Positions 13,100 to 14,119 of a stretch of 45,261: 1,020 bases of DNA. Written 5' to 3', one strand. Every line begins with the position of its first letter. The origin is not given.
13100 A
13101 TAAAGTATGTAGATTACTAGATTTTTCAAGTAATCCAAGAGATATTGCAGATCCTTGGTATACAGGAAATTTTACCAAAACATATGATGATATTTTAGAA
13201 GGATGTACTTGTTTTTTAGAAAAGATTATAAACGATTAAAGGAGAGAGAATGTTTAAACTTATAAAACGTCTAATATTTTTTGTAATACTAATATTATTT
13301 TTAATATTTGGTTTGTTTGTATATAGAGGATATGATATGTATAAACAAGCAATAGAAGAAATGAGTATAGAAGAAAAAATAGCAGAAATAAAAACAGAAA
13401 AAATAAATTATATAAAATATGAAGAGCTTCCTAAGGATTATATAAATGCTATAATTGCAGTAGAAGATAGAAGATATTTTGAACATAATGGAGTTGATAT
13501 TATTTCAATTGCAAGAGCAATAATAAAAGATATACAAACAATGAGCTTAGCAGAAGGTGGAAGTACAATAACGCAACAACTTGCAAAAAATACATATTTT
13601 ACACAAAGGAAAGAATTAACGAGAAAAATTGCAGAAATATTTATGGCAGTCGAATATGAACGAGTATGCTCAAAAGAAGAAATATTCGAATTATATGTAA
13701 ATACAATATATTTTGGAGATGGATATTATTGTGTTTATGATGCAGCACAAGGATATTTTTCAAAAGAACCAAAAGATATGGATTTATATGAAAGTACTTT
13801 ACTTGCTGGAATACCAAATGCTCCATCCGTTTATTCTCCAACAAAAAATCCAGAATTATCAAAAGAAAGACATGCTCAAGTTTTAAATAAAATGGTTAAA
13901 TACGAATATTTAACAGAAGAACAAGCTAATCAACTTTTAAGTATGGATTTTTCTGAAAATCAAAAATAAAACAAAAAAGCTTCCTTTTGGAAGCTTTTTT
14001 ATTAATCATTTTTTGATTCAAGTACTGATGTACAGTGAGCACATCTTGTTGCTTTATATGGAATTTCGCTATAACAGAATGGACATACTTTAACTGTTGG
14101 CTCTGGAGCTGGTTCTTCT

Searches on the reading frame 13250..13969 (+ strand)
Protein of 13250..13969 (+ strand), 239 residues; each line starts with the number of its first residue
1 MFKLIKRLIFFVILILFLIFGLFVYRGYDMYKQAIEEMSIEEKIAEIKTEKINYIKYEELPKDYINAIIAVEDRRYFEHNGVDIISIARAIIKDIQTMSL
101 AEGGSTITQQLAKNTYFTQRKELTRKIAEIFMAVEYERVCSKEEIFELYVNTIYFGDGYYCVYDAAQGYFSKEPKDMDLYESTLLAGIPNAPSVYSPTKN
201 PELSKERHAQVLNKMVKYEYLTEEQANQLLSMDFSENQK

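Call 44: search_protein_families(library=pfam, proteins=[window:13250-13969:+], max_evalue=0.001)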
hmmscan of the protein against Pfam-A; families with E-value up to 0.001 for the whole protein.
window:13250-13969:+ (239 aa): 1 family
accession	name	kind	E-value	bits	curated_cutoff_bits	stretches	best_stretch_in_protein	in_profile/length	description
PF00912.28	Transgly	-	1.6e-61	207.2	27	1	43-215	4-177/178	Transglycosylase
